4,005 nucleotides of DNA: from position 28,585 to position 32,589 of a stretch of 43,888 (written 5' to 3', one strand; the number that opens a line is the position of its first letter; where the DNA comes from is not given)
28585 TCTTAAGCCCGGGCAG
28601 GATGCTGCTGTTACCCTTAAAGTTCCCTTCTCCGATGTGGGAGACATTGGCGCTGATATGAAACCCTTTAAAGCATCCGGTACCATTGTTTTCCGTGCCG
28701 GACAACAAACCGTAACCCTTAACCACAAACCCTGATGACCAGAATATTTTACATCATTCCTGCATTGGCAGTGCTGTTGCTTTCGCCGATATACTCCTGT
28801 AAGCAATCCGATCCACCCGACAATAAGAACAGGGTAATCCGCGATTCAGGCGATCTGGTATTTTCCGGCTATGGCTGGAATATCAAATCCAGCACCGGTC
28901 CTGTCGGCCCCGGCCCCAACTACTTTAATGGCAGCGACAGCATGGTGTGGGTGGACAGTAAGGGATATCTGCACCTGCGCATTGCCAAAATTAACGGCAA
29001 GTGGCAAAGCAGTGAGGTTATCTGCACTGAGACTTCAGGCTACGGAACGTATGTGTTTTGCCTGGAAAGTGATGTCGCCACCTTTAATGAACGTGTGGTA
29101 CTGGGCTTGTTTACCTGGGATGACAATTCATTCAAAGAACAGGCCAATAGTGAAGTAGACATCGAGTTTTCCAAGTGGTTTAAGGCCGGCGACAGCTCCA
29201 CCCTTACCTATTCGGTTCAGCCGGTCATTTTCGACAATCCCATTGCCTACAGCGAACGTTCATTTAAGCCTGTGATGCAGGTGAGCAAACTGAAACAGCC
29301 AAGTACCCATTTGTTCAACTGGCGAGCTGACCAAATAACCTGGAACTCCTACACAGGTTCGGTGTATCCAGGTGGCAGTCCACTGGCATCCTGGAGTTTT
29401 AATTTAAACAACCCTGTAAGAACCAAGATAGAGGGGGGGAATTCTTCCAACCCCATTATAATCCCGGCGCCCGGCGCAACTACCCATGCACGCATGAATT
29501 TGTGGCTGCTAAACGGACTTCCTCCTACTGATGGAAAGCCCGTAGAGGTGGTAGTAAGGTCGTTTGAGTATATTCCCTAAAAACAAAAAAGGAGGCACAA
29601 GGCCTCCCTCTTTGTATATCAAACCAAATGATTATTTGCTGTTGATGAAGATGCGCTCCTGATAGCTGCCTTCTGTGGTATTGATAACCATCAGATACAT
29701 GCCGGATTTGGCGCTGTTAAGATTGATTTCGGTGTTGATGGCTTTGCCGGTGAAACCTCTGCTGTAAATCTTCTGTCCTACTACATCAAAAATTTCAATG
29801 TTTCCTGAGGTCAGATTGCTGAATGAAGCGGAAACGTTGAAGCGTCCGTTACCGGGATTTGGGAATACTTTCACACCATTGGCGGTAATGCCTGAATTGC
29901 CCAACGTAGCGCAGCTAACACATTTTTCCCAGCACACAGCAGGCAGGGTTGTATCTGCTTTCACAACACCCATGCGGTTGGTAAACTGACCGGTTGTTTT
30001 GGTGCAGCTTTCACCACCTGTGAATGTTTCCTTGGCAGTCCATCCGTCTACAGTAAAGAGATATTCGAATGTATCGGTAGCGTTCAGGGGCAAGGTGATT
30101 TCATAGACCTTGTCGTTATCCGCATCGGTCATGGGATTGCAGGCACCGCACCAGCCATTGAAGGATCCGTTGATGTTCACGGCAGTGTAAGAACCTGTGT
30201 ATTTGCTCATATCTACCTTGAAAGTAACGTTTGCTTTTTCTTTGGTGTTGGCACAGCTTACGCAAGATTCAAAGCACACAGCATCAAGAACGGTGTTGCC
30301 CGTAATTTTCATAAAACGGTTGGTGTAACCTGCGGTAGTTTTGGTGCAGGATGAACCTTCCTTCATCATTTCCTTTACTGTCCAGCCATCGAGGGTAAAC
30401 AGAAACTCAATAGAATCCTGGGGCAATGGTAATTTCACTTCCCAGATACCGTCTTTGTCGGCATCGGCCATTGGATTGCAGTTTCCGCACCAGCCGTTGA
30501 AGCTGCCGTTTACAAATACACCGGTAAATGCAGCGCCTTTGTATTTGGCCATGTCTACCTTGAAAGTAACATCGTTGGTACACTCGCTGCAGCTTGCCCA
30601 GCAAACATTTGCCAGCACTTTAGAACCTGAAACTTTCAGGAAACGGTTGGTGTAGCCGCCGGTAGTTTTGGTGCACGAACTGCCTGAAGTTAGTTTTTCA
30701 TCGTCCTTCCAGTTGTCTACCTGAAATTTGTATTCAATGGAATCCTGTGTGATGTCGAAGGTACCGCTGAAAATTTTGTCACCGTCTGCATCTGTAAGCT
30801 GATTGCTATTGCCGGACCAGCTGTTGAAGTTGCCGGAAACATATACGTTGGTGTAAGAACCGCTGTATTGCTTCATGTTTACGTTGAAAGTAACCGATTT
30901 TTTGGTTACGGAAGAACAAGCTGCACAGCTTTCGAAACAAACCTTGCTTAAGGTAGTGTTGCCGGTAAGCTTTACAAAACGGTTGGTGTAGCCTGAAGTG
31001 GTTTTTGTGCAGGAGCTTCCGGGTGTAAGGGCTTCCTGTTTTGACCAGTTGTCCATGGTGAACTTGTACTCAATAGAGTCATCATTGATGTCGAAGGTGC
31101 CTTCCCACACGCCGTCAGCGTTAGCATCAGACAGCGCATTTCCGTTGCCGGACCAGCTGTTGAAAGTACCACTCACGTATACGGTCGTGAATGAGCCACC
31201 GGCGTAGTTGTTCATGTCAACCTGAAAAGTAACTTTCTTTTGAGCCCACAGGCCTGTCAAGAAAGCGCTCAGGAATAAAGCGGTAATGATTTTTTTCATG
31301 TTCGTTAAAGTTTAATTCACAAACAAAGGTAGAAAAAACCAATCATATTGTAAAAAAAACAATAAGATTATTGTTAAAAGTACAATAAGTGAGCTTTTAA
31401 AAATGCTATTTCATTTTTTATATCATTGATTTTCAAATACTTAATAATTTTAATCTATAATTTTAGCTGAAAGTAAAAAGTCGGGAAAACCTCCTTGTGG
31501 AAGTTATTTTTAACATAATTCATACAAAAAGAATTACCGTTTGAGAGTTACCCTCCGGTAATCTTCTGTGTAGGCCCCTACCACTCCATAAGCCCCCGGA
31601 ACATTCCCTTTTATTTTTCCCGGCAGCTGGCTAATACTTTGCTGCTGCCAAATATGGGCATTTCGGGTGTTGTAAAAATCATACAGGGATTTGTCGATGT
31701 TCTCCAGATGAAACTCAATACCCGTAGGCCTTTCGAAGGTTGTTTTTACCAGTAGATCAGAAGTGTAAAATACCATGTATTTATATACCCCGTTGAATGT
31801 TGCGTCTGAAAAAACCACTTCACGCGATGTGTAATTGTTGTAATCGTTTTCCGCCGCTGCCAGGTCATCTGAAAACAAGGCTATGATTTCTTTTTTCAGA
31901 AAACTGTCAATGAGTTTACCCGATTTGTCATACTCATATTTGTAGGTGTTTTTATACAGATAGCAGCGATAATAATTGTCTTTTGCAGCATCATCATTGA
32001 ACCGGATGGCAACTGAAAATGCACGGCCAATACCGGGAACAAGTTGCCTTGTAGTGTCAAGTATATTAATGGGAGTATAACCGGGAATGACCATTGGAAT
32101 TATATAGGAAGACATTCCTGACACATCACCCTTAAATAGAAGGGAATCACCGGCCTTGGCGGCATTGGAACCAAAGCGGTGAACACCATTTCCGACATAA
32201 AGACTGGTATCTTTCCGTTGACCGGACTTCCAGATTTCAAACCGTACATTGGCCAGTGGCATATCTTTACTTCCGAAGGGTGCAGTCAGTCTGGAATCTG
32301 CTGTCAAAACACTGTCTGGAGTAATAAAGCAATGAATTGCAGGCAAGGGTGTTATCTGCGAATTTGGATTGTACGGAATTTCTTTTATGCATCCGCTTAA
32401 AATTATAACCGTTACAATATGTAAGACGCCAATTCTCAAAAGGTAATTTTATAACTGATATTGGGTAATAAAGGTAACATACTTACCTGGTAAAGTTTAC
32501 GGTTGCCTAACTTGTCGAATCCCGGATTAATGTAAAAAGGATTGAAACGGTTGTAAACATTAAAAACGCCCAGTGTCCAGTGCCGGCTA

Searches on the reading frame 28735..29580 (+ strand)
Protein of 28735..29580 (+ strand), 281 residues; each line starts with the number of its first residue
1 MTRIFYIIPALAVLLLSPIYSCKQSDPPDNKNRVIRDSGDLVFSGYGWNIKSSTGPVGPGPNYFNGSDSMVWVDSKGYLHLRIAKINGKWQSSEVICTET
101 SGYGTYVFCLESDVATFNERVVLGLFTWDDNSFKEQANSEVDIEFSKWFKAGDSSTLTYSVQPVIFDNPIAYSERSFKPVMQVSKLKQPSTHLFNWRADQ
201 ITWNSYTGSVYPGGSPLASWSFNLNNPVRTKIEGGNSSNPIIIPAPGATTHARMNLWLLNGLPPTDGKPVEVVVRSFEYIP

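Call 9: search_protein_families(library=pfam, proteins=[window:28735-29580:+])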
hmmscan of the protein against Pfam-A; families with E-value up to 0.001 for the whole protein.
window:28735-29580:+ (281 aa): 0 families

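Call 10: search_protein_families(library=ncbifam, proteins=[window:28735-29580:+])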
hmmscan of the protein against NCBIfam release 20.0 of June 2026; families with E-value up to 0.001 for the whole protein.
window:28735-29580:+ (281 aa): 0 families

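Call 42: search_solved_structures(query=window:28735-29580:+, max_evalue=1)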
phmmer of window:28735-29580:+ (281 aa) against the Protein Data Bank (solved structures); distinct sequences matched with E-value up to 1: 2.
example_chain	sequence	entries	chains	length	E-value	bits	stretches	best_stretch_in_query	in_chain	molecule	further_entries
6htn_A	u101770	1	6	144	0.042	16.3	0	64-91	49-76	Fucose-binding lectin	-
4zys_A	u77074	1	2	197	0.73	12.2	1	113-199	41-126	exotoxin 6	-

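Call 82: search_protein_families(library=pfam, proteins=[window:28735-29580:+], max_evalue=0.1)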
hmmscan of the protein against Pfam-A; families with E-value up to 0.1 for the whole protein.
window:28735-29580:+ (281 aa): 1 family
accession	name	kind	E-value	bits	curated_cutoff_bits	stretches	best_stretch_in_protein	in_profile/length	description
PF20243.3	MbnP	-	0.059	13.7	27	1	62-153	102-180/189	MbnP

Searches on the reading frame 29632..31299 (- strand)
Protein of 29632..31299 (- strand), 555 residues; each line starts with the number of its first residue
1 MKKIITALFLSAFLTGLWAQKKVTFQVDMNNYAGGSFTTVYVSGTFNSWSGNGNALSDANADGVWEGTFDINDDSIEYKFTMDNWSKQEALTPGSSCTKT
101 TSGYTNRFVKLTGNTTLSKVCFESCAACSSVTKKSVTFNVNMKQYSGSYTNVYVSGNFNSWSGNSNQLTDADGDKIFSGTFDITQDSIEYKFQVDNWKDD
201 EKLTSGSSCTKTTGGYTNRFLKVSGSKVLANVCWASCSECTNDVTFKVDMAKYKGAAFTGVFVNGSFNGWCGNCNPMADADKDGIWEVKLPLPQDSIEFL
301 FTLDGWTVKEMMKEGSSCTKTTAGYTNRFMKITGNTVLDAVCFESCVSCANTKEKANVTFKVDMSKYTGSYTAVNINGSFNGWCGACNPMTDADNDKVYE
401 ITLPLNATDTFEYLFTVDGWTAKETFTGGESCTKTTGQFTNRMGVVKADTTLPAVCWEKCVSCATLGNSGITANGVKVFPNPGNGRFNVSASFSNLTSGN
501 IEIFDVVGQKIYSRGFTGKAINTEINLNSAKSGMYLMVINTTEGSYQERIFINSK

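Call 9: search_protein_families(library=pfam, proteins=[window:29632-31299:-])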
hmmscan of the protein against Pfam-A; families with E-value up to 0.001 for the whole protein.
window:29632-31299:- (555 aa): 4 families
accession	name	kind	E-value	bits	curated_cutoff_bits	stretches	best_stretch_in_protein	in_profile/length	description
PF02922.24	CBM_48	-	3.1e-24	85.5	22.4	3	139-203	12-77/83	Carbohydrate-binding module 48 (Isoamylase N-terminal domain)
PF16561.11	AMPK1_CBM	-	3.1e-19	69.4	26.8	1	145-223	7-79/85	Glycogen recognition site of AMP-activated protein kinase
PF18962.6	Por_Secre_tail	-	7.9e-13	48.9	27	1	478-552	1-75/75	Secretion system C-terminal sorting domain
PF16760.10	CBM53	-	1.3e-05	25.8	27.6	0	39-75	12-52/57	Starch/carbohydrate-binding module (family 53)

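Call 10: search_protein_families(library=ncbifam, proteins=[window:29632-31299:-])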
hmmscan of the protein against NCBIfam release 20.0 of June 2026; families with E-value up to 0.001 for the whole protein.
window:29632-31299:- (555 aa): 7 families
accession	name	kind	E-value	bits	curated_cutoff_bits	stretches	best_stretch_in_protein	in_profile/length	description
NF003811.1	PRK05402.1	equivalog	2.7e-15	55.9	741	0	38-89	41-92/619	1,4-alpha-glucan branching protein GlgB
NF038113.1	T9SSA_dep_M36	equivalog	7.6e-14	50.8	885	1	456-553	777-869/869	T9SS-dependent M36 family metallopeptidase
TIGR01515.1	branching_enzym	equivalog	1.6e-11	43.5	463.95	0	38-87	40-89/607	1,4-alpha-glucan branching enzyme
TIGR04183.1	Por_Secre_tail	domain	5.6e-11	42.3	23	1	478-552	1-71/72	T9SS type A sorting domain-containing protein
NF033708.1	T9SS_Cterm_ChiA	domain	4.1e-05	23.4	40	1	500-544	3-46/55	T9SS sorting signal type C domain-containing protein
NF011293.0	PRK14705.1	equivalog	0.00037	18.2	2376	0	259-291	650-682/1224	1,4-alpha-glucan branching enzyme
NF009221.0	PRK12568.1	equivalog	0.00063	17.9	1270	0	260-299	166-204/745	1,4-alpha-glucan branching enzyme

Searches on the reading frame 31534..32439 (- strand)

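Call 9: search_protein_families(library=pfam, proteins=[window:31534-32439:-])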
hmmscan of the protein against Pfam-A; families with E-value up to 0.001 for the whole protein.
window:31534-32439:- (301 aa): 1 family
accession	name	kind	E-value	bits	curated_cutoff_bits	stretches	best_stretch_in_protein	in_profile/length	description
PF14054.11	DUF4249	-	1.1e-17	64.9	28.5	1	19-295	2-268/269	Domain of unknown function (DUF4249)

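Call 10: search_protein_families(library=ncbifam, proteins=[window:31534-32439:-])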
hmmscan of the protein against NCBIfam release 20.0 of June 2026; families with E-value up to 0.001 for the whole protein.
window:31534-32439:- (301 aa): 0 families
